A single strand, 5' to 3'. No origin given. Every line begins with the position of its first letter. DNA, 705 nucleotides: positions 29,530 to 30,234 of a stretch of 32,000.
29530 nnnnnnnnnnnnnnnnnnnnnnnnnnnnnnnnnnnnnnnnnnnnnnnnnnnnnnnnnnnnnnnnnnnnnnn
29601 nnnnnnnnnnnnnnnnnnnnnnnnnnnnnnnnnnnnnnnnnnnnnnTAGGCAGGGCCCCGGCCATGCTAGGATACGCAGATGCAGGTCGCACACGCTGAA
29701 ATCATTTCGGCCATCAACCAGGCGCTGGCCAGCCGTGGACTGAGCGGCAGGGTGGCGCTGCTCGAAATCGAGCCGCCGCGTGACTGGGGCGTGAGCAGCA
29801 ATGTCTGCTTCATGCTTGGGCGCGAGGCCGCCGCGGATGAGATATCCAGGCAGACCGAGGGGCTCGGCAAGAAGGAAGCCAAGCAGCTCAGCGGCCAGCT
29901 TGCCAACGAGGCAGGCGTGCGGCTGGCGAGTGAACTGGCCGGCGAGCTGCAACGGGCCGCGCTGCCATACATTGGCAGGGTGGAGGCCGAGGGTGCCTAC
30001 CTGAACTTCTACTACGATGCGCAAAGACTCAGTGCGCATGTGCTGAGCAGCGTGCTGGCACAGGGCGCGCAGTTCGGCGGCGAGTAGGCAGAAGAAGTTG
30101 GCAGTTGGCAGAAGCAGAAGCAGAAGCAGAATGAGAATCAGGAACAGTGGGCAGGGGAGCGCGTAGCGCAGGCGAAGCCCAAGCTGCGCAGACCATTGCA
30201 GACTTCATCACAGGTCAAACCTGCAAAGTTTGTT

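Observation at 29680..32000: argS is split into two ORFs exactly at the junction between the Add-1 domain and the catalytic core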

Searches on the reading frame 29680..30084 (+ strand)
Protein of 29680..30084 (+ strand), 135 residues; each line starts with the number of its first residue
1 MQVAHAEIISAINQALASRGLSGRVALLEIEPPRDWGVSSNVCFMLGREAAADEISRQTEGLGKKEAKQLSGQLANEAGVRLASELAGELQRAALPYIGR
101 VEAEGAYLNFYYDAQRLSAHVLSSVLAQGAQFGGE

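Call 6: search_protein_families(library=pfam, proteins=[window:29680-30084:+], max_evalue=0.1)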
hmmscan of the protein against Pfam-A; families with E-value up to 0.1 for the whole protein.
window:29680-30084:+ (135 aa): 0 families

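Call 7: search_protein_families(library=ncbifam, proteins=[window:29680-30084:+], max_evalue=0.1)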
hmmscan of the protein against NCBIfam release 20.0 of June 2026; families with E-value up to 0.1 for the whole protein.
window:29680-30084:+ (135 aa): 3 families
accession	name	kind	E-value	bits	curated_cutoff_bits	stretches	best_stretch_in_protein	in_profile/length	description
TIGR00456.1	argS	equivalog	0.00056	18.4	261.65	1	81-133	55-105/569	arginine--tRNA ligase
NF002447.0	PRK01611.3-4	equivalog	0.00077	18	460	1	75-133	53-109/613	arginine--tRNA ligase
NF002446.0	PRK01611.3-3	equivalog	0.085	11.1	399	1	82-133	57-107/636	arginine--tRNA ligase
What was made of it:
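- On Arginyl-tRNA synthetase (ArgRS, class Ia), N fragment as Add-1 domain: TIGR00456 positions 55-105 match weakly, E 5.6e-4 (call 7).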

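Call 9: find_homologous_proteins(query=window:29680-30084:+, max_evalue=0.001)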
Query window:29680-30084:+ (135 aa): 5 proteins with E <= 0.001 among 122 candidates.
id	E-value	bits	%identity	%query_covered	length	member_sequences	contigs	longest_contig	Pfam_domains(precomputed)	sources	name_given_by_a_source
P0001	4.0e-78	277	100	100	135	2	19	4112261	-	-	-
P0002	4.6e-68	245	87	100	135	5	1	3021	-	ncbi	ncbi:MAG: hypothetical protein R3F46_16585, partial [bacterium]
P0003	2.3e-54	201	75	93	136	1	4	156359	PF03485.22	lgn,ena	-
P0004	3.5e-54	200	72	99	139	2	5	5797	-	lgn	-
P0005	5.4e-51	190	71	99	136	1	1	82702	-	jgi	jgi:hypothetical protein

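Call 12: find_encoding_contigs(protein=P0003, flank=6000, max_places=3)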
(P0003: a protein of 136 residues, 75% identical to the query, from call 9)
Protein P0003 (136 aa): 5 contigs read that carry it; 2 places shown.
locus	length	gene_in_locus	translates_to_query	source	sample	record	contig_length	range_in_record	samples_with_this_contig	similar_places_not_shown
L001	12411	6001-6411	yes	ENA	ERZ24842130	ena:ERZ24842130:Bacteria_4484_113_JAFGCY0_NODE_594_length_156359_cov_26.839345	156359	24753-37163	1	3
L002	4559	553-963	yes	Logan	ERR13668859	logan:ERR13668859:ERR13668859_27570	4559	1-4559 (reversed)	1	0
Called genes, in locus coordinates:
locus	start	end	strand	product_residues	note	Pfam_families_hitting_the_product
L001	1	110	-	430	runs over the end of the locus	PF03773:ArsP_1, PF00403:HMA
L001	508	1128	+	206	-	PF00440:TetR_N, PF16925:TetR_C_13 (weak), PF21993:TetR_C_13_2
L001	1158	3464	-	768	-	PF03796:DnaB_C, PF06745:ATPase (faint)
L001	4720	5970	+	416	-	PF26550:Tricorn_2nd (faint), PF26549:Tricorn_N, PF07676:PD40 (weak)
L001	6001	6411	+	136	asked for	PF03485:Arg_tRNA_synt_N (faint)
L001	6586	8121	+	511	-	PF00750:tRNA-synt_1d, PF05746:DALR_1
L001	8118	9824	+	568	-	PF19436:ACS_CODH_B_C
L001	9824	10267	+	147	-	-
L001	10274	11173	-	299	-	PF00892:EamA (weak)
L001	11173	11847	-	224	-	PF02586:SRAP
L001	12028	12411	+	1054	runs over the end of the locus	PF05228:CHASE4, PF00512:HisKA, PF02518:HATPase_c, PF00072:Response_reg, PF01627:Hpt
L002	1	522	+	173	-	?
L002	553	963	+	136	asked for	PF03485:Arg_tRNA_synt_N (faint)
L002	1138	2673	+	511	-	PF00750:tRNA-synt_1d, PF05746:DALR_1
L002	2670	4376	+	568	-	PF19436:ACS_CODH_B_C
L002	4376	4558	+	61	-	?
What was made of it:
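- On Arginyl-tRNA synthetase (ArgRS, class Ia), N fragment as Add-1 domain: There is only a faint precomputed hit on the orthologue P0003 (calls 9, 12).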

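Call 13: find_encoding_contigs(protein=P0005, flank=6000, max_places=3)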
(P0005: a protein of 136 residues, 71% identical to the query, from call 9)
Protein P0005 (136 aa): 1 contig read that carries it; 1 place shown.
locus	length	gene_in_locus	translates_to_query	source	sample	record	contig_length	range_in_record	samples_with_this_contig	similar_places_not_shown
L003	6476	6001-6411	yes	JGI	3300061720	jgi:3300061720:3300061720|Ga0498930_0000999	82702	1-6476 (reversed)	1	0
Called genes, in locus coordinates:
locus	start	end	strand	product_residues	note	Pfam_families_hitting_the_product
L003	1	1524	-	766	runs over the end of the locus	PF06745:ATPase (faint), PF03796:DnaB_C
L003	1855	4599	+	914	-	-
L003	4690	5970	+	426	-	PF26549:Tricorn_N (faint), PF07676:PD40 (weak)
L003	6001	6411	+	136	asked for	-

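Call 14: find_encoding_contigs(protein=P0004, flank=6000, max_places=3)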
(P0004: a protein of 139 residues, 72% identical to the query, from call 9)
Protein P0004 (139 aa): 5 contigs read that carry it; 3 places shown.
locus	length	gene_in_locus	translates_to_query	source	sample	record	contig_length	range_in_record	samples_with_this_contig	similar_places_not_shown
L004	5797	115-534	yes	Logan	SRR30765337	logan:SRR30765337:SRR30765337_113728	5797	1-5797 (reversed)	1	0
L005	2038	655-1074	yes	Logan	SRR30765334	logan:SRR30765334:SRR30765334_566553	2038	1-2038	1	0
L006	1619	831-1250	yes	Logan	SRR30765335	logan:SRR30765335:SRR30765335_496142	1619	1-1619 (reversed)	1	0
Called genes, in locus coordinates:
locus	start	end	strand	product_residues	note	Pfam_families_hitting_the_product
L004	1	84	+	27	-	?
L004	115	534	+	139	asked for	-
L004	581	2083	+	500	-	PF00750:tRNA-synt_1d, PF05746:DALR_1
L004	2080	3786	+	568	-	PF19436:ACS_CODH_B_C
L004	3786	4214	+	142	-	-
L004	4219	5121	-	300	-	PF00892:EamA (weak)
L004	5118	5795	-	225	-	?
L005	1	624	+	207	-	?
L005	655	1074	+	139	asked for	-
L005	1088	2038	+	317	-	?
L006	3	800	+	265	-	?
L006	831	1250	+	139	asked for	-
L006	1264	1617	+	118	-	?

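Call 53: predict_structure(alignment_id=A2)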
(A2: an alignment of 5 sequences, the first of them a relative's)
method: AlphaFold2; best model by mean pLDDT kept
length: 135 residues; sequences in the alignment: 5
mean_pLDDT: 86.2   pTM: 0.75
mean pLDDT of the five models: 86.2, 79.5, 78.4, 75.4, 73.4
residues with pLDDT >= 90: 58; 70-90: 64; 50-70: 12; < 50: 1
segments of 3 or more residues with pLDDT < 50: none
pLDDT, mean of each block of 10 residues (from residue 1): 84 91 81 67 85 95 96 95 93 88 90 85 83 60
secondary structure, 60 per line:
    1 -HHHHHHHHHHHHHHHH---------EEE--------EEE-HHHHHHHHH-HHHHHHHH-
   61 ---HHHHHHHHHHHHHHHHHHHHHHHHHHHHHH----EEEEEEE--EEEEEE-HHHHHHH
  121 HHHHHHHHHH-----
elements in order: H2-17 E27-29 E38-40 H42-50 H52-59 H64-93 E98-104 E107-112 H114-130
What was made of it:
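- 29680..30087 (+): argS-N: a free-standing Add-1 (N-terminal, tRNA D-loop-binding) domain of ArgRS, 135 aa, ending in TAG. AlphaFold model pLDDT 86 (call 53).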

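Call 55: search_protein_representatives(alignment_id=A2)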
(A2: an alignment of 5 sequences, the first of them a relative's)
Query: 5 sequences, 136 profile positions. Proteins with E-value up to 0.001 (for the whole library): 52; up to 1e-10: 23; up to 1e-30: 7. The best 52 are listed.
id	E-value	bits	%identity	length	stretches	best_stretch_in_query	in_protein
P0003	1.4e-73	261.5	-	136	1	1-135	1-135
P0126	2.3e-53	196.0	-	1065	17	33-73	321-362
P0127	2.6e-39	150.6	-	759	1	1-131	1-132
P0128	5.0e-37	143.2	-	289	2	1-99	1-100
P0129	3.1e-35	137.4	-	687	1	6-130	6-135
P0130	2.8e-34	134.3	-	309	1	4-127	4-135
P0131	3.5e-32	127.5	-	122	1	1-115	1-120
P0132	1.6e-23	99.5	-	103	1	1-92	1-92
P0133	2.7e-22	95.5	-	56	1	81-135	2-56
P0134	1.2e-19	86.9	-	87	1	2-83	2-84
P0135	2.1e-17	79.6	-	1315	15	18-44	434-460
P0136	7.9e-17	77.8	-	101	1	1-85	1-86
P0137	2.0e-15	73.2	-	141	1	7-135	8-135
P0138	2.4e-15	72.9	-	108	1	10-91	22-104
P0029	2.3e-13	66.6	-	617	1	17-135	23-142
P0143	3.6e-11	59.4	-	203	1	9-134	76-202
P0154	1.5e-06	44.5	-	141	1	2-135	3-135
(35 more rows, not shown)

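Call 57: fold_search(model_id=the predicted structure, library=pdb)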
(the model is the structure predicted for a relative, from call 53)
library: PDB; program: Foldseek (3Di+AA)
matches with E <= 10: 174; with E <= 0.001: 0
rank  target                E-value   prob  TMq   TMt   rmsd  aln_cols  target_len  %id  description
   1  2zue_A                7.9e-03  1.00  0.49  0.13   5.8       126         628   19  Crystal structure of Pyrococcus horikoshii arginyl-tRNA synthetase complexed with tRNA(Arg) and an ATP analog (ANP) (released 2009-08-18)
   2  1iq0                  1.1e-01  0.93  0.42  0.11   5.8       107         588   17  THERMUS THERMOPHILUS ARGINYL-TRNA SYNTHETASE (released 2001-11-28)
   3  5b63_A                1.8e-01  0.90  0.51  0.14   5.0       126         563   13  Crystal structures of E.coli arginyl-tRNA synthetase (ArgRS) in complex with substrate tRNA(Arg) (released 2017-05-31)
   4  2kwa_MODEL_1_A        3.8e-01  0.63  0.38  0.49   5.8       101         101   11  1H, 13C and 15N backbone and side chain resonance assignments of the N-terminal domain of the histidine kinase (released 2010-11-24)
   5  4q2y_B                4.9e-01  0.18  0.28  0.08   8.4       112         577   14  Crystal structure of Arginyl-tRNA synthetase (released 2014-07-23)
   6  3bue_A                6.4e-01  0.60  0.22  0.37   3.0        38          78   29  Crystal structure of the C-terminal domain hexamer of ArgR from Mycobacterium tuberculosis (released 2008-01-22)
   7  1bs2                  7.3e-01  0.28  0.30  0.08   7.9        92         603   14  YEAST ARGINYL-TRNA SYNTHETASE (released 1999-08-27)
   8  4q2t_A                7.9e-01  0.28  0.40  0.12   5.2       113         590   12  Crystal structure of Arginyl-tRNA synthetase complexed with L-arginine (released 2014-07-23)
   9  1qrv_B                9.0e-01  0.18  0.20  0.33   6.0        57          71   23  CRYSTAL STRUCTURE OF THE COMPLEX OF HMG-D AND DNA (released 1999-12-18)
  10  3laj_E                1.0e+00  0.07  0.23  0.20  18.7       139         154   14  The Structure of the Intermediate Complex of the Arginine Repressor from Mycobacterium tuberculosis Bound to its DNA O (released 2010-05-05)
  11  1f7u_A                1.1e+00  0.35  0.44  0.12   6.4       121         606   17  CRYSTAL STRUCTURE OF THE ARGINYL-TRNA SYNTHETASE COMPLEXED WITH THE TRNA(ARG) AND L-ARG (released 2001-06-27)
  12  6d3v_A                1.1e+00  0.15  0.31  0.19  13.6       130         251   16  Chromosomal trehalose-6-phosphate phosphatase from P. aeruginosa (released 2018-05-09)
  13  2qt7_B                1.2e+00  0.05  0.12  0.14  10.1        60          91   23  Crystallographic structure of the mature ectodomain of the human receptor-type protein-tyrosine phosphatase IA-2 at 1. (released 2007-12-11)
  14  4q2x_A                1.3e+00  0.21  0.38  0.10   5.7       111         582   14  Crystal structure of Arginyl-tRNA synthetase complexed with L-canavanine (released 2014-07-23)
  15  6cj0_A                1.3e+00  0.13  0.31  0.18  13.6       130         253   16  Chromosomal trehalose-6-phosphate phosphatase from P. aeruginosa (released 2018-05-09)
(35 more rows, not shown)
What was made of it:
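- (6) The AlphaFold model of N (pLDDT 86) is closest to the N-terminal regions of three solved ArgRS structures (calls 53, 57).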

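Call 58: find_encoding_contigs(protein=P0137, flank=4000, max_places=3)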
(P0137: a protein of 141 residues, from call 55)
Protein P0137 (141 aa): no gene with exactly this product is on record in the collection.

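Call 59: find_encoding_contigs(protein=P0154, flank=4000, max_places=3)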
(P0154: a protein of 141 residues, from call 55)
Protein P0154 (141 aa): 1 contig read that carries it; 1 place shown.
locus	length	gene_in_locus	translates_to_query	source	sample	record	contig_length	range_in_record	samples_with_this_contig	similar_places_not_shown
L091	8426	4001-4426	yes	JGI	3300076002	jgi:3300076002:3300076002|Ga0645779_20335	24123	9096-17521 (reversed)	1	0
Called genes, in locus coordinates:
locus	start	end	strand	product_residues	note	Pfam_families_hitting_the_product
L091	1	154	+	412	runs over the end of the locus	-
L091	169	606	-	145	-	PF27154:ORF11_beta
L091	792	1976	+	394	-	PF03417:AAT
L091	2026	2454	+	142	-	-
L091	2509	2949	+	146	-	-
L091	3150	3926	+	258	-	PF00483:NTP_transferase, PF12804:NTP_transf_3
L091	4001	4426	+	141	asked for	-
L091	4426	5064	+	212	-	PF00750:tRNA-synt_1d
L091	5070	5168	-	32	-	-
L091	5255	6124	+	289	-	PF00750:tRNA-synt_1d, PF05746:DALR_1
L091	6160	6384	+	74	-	-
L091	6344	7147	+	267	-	PF00491:Arginase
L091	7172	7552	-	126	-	-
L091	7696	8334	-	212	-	-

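Call 60: find_encoding_contigs(protein=P0143, flank=4000, max_places=3)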
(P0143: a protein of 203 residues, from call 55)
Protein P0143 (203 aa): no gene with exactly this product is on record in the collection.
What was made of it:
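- Tried and rejected: Two short candidates (P0137, P0143) could not be placed on contigs (calls 58, 60).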

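Call 62: find_related_loci(query=A2, collection=metagenome_contigs, flank=3000)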
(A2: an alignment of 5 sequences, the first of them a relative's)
Query A2 (135 aa) in metagenome_contigs; peptide patterns used: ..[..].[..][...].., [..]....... (x = any residue, [..] = any of these).
281 stretches matched a pattern, but none encodes a relative of the query by tblastn (E <= 1e-3).
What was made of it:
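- Tried and rejected: The scan with the N-fragment alignment found none, so the clade is not in that collection (call 62).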

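Call 67: search_solved_structures(query=A2, max_evalue=10, show_alignments=5)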
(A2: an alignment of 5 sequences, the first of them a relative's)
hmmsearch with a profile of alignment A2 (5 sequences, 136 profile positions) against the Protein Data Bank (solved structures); distinct sequences matched with E-value up to 10: 10.
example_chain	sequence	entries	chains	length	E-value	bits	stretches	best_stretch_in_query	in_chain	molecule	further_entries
9d2f_D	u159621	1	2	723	0.064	16.5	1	20-75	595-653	Adenylate kinase 7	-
7wrp_A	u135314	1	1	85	0.072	16.3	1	48-92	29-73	Polyketide synthase involved in mycolic acid biosynthesis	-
1bs2_A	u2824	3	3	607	0.22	14.7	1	96-134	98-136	PROTEIN (ARGINYL-TRNA SYNTHETASE) | ARGINYL-TRNA SYNTHETASE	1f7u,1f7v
9r1d_B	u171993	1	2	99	0.7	13.1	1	73-131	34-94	Histone H4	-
2zue_A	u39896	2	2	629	0.96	12.7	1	86-134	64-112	Arginyl-tRNA synthetase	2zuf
7w0p_R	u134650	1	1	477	1.1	12.5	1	73-116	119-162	Soluble cytochrome b562,Apelin receptor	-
7w0l_Q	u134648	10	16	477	1.1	12.4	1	73-116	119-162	Soluble cytochrome b562,Apelin receptor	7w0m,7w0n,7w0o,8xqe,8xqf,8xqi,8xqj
9kuv_R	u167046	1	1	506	1.2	12.3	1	73-116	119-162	Apelin Receptor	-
9kuw_Q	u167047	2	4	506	1.3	12.3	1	73-116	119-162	Apelin receptor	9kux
4jig_A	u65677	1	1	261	1.3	12.3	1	15-81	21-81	Dehydrogenase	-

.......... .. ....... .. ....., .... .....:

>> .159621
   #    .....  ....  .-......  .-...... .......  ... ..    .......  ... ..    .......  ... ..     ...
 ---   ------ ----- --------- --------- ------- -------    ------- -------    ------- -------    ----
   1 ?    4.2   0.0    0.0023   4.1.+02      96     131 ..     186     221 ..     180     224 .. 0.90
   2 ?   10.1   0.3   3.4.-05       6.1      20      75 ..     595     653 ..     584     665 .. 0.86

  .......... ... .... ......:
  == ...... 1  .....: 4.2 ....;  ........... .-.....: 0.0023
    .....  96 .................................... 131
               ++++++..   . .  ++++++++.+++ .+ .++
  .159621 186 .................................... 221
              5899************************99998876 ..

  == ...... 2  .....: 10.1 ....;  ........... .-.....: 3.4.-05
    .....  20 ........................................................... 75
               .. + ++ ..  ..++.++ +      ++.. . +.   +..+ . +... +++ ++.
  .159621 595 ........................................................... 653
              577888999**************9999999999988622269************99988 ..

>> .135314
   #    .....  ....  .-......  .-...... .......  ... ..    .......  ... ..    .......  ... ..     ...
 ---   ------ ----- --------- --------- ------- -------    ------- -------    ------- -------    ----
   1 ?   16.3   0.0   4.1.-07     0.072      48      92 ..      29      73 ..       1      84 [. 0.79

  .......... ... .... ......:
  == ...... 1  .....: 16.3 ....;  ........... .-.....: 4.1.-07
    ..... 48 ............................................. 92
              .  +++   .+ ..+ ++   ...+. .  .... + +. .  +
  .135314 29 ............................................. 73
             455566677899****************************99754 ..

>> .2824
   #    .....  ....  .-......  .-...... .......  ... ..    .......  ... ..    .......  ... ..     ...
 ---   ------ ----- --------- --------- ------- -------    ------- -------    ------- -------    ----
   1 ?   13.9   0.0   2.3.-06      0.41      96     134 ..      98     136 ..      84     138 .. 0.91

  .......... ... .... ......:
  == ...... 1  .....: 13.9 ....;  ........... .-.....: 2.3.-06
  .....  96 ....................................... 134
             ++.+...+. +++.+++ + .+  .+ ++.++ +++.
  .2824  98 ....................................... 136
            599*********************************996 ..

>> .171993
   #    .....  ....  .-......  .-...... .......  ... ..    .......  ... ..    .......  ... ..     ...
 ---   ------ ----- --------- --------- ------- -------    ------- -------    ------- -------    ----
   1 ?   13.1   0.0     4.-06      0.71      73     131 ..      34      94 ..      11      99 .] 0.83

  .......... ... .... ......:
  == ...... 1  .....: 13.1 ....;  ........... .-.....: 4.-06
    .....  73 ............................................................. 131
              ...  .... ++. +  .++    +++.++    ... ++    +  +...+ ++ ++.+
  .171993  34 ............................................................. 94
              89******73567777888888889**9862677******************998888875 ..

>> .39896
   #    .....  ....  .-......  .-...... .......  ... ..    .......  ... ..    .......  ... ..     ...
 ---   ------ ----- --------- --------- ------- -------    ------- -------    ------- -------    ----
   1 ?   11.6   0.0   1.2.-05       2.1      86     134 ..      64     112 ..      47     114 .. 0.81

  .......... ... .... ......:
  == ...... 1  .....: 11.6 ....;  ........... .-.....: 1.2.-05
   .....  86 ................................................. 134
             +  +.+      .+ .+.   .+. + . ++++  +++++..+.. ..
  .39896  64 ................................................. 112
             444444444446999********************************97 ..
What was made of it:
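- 29680..30087 (+): Y107 and N109 align with yeast F109 and Q111 (call 67).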

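Call 76: find_homologous_proteins(query=A2, max_evalue=0.00001)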
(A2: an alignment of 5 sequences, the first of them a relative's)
Query A2 (5 sequences) (135 aa, profile of the alignment): 6 proteins with E <= 0.00001 among 8000 candidates.
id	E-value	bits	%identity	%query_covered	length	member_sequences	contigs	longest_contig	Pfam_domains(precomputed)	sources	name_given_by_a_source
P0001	3.5e-75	268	100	100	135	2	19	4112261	-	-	-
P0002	3.1e-74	265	87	100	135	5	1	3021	-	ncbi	ncbi:MAG: hypothetical protein R3F46_16585, partial [bacterium]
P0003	4.4e-73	262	75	93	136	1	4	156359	PF03485.22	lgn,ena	-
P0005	1.8e-72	260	71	99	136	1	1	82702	-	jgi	jgi:hypothetical protein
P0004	4.2e-72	258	72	99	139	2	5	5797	-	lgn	-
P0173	1.3e-11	63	33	91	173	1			-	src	-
